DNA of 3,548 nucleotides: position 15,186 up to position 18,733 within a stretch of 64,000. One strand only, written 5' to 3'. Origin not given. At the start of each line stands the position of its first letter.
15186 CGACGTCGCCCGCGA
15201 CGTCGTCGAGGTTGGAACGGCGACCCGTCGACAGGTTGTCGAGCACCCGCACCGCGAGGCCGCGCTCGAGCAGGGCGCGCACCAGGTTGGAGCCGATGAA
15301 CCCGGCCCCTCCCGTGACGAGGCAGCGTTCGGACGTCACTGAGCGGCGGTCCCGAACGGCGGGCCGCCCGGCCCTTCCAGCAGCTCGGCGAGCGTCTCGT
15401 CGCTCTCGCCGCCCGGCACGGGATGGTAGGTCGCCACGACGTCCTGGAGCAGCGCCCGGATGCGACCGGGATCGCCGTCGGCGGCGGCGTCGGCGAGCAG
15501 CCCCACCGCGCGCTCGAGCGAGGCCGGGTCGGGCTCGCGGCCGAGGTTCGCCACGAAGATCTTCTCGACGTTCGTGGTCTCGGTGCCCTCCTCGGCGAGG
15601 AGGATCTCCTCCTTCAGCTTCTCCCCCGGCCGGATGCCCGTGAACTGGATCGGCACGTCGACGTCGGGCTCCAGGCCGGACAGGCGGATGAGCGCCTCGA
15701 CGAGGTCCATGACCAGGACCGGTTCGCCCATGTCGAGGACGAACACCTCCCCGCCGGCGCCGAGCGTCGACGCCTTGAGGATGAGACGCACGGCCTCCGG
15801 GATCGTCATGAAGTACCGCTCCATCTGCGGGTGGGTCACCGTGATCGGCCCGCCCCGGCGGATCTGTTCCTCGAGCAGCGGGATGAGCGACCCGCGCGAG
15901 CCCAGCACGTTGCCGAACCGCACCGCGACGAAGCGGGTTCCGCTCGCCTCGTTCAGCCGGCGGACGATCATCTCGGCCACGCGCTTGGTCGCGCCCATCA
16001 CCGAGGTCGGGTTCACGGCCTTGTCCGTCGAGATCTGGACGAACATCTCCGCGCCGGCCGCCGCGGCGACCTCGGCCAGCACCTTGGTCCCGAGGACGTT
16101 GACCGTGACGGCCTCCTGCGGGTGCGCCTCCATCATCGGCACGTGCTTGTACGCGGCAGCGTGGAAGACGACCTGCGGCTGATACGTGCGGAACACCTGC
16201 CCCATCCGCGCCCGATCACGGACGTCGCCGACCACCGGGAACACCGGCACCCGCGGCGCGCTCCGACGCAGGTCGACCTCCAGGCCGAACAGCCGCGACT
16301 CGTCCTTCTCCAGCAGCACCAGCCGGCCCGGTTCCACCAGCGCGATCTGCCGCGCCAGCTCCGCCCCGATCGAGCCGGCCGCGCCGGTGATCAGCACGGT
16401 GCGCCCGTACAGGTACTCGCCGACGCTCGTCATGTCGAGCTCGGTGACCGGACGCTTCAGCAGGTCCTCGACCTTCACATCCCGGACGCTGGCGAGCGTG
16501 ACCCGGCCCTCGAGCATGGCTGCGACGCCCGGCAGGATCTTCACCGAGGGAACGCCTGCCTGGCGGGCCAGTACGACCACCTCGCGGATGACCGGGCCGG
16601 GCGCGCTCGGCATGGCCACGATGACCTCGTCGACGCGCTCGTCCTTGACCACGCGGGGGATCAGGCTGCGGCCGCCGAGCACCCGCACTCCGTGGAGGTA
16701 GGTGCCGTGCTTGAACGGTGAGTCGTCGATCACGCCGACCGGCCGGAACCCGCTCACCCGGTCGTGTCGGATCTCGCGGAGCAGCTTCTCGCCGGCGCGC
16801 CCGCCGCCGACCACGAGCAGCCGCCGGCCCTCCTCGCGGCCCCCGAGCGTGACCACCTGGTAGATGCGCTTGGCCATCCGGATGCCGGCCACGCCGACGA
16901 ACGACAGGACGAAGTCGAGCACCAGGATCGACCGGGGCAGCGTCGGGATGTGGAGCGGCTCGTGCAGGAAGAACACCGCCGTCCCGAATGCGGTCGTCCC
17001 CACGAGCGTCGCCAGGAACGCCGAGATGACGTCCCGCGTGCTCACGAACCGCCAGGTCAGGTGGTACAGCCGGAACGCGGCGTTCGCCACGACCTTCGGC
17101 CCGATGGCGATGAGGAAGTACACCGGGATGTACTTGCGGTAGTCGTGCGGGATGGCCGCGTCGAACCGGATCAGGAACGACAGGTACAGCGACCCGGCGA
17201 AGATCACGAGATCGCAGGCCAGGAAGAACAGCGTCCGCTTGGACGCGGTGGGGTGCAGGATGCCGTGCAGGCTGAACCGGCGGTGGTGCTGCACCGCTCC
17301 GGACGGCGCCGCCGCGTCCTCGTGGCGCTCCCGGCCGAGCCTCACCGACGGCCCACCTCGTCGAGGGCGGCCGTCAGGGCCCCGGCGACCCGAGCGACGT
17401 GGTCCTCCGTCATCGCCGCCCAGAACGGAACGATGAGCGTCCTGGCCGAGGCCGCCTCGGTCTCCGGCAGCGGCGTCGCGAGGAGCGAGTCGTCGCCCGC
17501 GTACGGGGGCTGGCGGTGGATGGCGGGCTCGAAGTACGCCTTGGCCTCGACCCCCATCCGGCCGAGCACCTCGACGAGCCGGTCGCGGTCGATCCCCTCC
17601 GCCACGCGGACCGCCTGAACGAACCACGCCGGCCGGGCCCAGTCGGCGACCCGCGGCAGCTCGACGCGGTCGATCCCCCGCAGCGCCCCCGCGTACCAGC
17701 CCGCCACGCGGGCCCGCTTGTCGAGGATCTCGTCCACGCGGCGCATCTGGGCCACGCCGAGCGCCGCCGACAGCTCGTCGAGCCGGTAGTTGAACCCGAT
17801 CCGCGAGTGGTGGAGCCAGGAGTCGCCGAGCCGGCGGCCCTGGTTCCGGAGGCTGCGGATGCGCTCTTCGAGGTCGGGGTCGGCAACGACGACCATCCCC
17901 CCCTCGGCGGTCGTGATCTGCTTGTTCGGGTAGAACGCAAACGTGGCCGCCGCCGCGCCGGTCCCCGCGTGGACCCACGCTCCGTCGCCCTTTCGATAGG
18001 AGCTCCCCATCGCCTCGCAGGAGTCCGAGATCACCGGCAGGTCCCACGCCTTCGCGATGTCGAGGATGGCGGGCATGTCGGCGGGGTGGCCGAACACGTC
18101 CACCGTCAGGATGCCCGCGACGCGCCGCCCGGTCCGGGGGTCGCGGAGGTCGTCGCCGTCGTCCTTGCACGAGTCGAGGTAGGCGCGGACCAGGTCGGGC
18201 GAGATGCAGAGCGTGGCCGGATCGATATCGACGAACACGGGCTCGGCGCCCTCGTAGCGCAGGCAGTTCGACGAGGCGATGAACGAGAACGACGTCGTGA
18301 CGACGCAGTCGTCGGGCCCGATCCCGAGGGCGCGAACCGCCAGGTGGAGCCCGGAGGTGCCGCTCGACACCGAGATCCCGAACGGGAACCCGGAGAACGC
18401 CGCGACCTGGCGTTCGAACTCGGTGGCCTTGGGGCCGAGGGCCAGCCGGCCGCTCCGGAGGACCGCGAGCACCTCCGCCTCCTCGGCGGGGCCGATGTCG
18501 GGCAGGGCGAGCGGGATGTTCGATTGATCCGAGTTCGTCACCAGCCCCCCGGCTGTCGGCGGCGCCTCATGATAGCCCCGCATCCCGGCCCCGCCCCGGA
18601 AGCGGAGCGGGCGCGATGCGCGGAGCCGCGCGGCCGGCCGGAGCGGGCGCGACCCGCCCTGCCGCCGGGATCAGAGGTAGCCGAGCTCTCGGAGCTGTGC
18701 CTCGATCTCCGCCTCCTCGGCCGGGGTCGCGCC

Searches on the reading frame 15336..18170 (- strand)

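Call 82: search_protein_families(library=pfam, proteins=[window:15336-18170:-], max_evalue=0.0001)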
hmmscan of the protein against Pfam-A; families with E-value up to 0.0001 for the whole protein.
window:15336-18170:- (944 aa): 7 families
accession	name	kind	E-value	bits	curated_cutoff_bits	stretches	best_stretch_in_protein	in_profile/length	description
PF02719.21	Polysacc_synt_2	-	1.3e-110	369.6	20.2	1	592-874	1-291/293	Polysaccharide biosynthesis protein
PF01370.27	Epimerase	-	6.5e-25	88.4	20.9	1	592-810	1-237/240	NAD dependent epimerase/dehydratase family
PF04321.23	RmlD_sub_bind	-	3.4e-19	69.4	27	1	591-782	2-179/287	RmlD substrate binding domain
PF16363.11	GDP_Man_Dehyd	-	3.1e-16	60.2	27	1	593-825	1-260/332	GDP-mannose 4,6 dehydratase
PF13727.12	CoA_binding_3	-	7.5e-14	52.5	25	1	372-538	8-167/175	CoA-binding domain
PF01073.25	3Beta_HSD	-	2e-07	30.8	22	1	593-723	1-124/280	3-beta hydroxysteroid dehydrogenase/isomerase family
PF07993.18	NAD_binding_4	-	4.2e-06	26.5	20.1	0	665-722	89-143/258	Male sterility protein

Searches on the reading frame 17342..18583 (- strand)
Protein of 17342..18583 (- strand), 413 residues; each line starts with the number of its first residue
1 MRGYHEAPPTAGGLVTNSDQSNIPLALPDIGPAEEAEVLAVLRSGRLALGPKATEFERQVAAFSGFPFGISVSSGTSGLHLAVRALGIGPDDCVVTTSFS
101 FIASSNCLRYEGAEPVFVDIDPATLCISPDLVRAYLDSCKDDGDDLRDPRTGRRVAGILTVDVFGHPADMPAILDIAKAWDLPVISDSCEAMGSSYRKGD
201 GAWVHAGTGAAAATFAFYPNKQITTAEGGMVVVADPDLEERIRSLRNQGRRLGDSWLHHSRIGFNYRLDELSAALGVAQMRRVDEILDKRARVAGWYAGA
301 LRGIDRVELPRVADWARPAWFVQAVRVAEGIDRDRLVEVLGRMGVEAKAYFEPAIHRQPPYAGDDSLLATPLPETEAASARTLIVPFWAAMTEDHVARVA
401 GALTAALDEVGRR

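Call 82: search_protein_families(library=pfam, proteins=[window:17342-18583:-], max_evalue=0.0001)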
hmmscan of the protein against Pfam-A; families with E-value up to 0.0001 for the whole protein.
window:17342-18583:- (413 aa): 1 family
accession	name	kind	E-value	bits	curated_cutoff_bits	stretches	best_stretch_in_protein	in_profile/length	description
PF01041.23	DegT_DnrJ_EryC1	-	3.3e-103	346.1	19.8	1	29-403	2-359/360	DegT/DnrJ/EryC1/StrS aminotransferase family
